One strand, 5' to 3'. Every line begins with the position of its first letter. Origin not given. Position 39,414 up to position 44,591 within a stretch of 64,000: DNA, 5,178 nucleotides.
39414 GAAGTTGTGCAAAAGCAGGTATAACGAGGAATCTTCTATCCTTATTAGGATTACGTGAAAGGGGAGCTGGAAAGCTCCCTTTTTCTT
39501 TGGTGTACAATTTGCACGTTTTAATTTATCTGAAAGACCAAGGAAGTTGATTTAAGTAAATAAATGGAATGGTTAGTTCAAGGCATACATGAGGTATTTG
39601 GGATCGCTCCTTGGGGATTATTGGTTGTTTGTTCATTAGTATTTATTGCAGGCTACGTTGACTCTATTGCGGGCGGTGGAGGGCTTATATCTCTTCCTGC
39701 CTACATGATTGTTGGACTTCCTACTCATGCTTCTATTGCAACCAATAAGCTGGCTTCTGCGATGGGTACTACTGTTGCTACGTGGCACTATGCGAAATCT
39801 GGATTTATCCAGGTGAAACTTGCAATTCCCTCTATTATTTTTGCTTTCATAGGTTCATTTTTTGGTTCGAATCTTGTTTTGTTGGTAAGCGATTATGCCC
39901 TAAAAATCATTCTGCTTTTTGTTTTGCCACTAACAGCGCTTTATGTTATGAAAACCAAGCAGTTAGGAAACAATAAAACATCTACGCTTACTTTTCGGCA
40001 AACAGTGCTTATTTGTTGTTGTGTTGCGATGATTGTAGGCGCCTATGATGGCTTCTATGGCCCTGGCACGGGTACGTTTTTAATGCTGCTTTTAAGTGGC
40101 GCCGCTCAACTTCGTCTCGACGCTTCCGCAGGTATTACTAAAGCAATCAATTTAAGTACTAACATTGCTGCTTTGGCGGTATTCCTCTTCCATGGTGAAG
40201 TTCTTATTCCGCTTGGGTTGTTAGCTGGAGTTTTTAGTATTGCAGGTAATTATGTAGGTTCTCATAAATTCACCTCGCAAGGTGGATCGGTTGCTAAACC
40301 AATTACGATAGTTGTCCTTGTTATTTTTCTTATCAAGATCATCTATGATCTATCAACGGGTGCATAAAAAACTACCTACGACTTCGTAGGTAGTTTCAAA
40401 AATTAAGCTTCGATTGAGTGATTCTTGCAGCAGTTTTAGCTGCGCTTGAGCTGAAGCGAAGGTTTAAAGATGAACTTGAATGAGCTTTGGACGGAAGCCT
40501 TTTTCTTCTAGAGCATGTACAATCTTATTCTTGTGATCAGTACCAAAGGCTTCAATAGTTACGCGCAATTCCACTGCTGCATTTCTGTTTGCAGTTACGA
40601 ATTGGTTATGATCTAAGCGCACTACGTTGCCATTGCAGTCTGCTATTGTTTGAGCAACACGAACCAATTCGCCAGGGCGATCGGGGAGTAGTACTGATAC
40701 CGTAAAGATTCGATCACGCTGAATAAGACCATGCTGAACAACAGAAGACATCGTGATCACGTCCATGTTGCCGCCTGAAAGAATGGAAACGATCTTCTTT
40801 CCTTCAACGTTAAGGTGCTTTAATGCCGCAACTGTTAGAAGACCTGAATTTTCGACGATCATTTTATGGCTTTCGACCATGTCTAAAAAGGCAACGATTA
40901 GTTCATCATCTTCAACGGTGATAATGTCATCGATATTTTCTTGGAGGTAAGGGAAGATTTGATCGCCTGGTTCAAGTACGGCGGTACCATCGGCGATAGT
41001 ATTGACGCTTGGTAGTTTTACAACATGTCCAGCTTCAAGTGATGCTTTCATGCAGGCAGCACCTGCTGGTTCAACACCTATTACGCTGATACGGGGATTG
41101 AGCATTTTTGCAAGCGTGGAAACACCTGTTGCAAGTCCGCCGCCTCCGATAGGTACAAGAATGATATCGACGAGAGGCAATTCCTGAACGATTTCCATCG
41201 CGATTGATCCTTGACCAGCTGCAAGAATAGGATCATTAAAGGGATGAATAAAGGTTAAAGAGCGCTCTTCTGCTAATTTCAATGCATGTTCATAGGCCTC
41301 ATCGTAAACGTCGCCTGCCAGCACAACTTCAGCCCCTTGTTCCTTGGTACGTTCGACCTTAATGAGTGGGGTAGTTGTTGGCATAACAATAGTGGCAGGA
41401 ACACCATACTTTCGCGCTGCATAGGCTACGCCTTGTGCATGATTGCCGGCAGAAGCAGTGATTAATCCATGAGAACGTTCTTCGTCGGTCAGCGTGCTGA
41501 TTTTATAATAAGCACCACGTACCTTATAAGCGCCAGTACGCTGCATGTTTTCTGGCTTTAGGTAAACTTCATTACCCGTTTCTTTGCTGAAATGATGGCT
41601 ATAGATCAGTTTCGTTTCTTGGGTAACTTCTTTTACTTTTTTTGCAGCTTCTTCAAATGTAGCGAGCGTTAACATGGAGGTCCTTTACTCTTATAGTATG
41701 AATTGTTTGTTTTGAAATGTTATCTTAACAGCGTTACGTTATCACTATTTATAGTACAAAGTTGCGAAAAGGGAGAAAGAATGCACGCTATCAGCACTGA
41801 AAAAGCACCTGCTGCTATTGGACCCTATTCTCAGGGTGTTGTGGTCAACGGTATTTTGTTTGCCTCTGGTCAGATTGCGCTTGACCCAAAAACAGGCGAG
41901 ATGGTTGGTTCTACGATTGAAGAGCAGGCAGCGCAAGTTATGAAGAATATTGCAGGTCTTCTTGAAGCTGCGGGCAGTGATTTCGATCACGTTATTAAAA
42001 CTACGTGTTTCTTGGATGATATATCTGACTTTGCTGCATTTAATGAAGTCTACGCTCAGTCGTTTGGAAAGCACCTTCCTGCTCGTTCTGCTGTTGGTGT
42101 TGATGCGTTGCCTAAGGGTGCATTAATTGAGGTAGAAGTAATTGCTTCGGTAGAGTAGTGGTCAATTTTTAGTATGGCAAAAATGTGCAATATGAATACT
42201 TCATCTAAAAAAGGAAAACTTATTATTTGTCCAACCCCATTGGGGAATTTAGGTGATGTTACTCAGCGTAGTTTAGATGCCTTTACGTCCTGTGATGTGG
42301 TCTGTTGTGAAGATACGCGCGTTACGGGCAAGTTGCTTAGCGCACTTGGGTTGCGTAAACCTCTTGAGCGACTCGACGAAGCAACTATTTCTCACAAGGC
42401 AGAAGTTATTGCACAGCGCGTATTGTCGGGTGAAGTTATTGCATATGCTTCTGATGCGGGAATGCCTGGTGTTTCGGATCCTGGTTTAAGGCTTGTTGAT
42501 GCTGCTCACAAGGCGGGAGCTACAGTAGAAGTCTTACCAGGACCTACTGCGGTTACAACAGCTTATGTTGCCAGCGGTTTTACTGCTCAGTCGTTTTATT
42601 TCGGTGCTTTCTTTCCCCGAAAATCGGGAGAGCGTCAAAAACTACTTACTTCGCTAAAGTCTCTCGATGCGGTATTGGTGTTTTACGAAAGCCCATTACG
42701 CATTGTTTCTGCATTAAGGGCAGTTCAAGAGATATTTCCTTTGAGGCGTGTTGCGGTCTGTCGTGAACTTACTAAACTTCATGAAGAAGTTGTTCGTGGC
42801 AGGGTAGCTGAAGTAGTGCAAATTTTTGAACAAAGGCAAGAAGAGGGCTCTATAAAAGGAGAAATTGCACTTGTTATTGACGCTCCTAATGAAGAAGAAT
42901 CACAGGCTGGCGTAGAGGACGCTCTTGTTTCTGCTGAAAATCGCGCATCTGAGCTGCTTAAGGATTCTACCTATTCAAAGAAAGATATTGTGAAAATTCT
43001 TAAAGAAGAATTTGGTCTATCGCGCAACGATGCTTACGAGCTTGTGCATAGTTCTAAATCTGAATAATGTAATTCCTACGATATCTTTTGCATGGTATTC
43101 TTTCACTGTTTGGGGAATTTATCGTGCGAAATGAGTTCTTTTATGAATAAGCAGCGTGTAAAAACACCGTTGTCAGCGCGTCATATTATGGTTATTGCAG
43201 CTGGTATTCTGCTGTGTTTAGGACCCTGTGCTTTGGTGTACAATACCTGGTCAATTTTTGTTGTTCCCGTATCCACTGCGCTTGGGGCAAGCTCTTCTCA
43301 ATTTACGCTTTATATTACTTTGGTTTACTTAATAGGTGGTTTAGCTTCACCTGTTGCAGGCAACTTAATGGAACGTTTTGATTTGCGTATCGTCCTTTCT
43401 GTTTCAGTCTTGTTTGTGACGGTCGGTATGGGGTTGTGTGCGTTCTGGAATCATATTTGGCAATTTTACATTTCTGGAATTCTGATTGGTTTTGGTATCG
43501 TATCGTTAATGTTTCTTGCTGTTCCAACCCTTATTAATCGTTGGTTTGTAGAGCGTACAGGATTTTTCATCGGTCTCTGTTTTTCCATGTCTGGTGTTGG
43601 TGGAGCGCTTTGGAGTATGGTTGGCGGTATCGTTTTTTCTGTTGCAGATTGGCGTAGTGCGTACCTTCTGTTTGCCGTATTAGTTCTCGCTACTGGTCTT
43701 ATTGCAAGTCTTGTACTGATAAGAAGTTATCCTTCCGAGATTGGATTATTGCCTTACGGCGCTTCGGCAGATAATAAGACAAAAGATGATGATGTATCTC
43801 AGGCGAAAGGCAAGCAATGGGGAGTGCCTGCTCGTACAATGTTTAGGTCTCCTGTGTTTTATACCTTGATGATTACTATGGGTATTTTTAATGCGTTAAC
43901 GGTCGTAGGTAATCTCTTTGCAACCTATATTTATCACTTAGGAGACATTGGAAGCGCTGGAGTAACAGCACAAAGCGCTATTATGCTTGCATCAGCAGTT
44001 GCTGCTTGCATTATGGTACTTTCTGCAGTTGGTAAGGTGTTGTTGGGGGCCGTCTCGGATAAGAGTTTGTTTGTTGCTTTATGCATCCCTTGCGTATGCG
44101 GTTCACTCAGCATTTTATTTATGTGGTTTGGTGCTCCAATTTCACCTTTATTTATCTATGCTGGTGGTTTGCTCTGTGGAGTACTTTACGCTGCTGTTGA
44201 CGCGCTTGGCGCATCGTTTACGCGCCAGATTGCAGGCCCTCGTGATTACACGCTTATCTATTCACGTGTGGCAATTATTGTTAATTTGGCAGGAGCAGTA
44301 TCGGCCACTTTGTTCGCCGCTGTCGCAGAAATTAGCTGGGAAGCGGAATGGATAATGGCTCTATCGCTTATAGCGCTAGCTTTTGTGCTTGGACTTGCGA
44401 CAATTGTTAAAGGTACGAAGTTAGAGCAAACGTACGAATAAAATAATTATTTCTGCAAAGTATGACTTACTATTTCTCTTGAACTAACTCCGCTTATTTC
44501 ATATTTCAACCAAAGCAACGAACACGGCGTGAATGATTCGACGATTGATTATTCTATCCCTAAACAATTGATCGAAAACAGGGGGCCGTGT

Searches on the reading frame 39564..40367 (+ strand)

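Call 20: search_protein_families(library=pfam, proteins=[window:39564-40367:+], max_evalue=0.00001)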
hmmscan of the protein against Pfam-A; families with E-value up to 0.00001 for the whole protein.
window:39564-40367:+ (267 aa): 1 family
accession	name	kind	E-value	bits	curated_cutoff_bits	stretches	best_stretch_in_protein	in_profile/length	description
PF01925.25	TauE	-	7.2e-38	131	32.6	1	25-258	4-236/237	Sulfite exporter TauE/SafE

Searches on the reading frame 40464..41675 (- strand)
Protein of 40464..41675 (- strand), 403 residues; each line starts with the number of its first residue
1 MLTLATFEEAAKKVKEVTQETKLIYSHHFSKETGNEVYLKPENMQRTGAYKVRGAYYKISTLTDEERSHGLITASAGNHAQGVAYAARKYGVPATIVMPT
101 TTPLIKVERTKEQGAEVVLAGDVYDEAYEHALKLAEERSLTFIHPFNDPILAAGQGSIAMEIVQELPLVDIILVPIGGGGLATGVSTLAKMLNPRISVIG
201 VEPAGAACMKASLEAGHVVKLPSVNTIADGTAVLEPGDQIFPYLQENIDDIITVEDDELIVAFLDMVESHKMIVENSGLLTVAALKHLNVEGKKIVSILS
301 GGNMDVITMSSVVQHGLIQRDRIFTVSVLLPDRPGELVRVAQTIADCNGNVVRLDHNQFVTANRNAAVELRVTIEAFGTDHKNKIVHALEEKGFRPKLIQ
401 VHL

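Call 20: search_protein_families(library=pfam, proteins=[window:40464-41675:-], max_evalue=0.00001)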
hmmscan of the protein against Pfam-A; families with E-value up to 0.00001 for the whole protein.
window:40464-41675:- (403 aa): 1 family
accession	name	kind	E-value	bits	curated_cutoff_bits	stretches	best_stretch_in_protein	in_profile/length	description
PF00291.31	PALP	-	7e-81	272.2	35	1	19-301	6-295/295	Pyridoxal-phosphate dependent enzyme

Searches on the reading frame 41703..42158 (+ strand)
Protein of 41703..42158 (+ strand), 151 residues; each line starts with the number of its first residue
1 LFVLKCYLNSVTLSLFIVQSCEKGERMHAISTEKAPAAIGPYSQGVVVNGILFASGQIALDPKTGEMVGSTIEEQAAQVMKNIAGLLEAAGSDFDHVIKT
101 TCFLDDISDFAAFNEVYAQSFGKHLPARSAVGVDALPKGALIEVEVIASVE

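Call 20: search_protein_families(library=pfam, proteins=[window:41703-42158:+], max_evalue=0.00001)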
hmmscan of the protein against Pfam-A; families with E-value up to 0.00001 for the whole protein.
window:41703-42158:+ (151 aa): 1 family
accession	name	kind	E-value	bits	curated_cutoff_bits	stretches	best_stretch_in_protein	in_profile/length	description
PF01042.26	Ribonuc_L-PSP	-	1.2e-42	145.2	27.3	1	32-149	1-120/121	Endoribonuclease L-PSP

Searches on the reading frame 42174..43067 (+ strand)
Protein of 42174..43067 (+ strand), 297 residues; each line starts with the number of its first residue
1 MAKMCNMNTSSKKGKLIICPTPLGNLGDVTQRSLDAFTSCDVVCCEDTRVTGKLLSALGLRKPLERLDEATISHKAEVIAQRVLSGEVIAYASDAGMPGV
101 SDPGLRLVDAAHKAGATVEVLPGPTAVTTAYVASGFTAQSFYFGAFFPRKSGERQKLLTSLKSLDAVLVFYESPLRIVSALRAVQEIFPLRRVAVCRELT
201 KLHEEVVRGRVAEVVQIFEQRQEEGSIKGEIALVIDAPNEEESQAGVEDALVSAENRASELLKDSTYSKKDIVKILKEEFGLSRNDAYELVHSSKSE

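Call 20: search_protein_families(library=pfam, proteins=[window:42174-43067:+], max_evalue=0.00001)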
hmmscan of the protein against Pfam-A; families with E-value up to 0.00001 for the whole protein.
window:42174-43067:+ (297 aa): 1 family
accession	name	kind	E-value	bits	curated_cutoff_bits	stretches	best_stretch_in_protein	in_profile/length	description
PF00590.25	TP_methylase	-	5e-28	98.9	27.8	1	15-214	1-211/212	Tetrapyrrole (Corrin/Porphyrin) Methylases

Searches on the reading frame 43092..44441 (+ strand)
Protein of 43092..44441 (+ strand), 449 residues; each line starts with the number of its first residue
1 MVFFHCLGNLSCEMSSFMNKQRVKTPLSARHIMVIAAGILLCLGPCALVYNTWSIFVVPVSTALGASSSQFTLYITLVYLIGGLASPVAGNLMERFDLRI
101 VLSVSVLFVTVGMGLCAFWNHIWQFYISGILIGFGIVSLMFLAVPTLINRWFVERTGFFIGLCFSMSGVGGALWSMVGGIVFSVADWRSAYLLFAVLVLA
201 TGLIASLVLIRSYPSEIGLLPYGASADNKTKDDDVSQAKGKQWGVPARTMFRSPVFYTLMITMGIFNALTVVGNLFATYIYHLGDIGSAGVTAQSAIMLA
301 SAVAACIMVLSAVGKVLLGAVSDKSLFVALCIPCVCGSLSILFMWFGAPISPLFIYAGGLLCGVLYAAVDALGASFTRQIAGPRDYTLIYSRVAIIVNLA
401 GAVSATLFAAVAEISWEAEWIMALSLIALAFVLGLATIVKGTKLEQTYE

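Call 20: search_protein_families(library=pfam, proteins=[window:43092-44441:+], max_evalue=0.00001)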
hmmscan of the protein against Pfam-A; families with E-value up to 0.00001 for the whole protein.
window:43092-44441:+ (449 aa): 1 family
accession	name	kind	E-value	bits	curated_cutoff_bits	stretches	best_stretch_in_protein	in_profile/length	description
PF07690.21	MFS_1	-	7.2e-33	114.4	33.4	1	50-347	13-291/347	Major Facilitator Superfamily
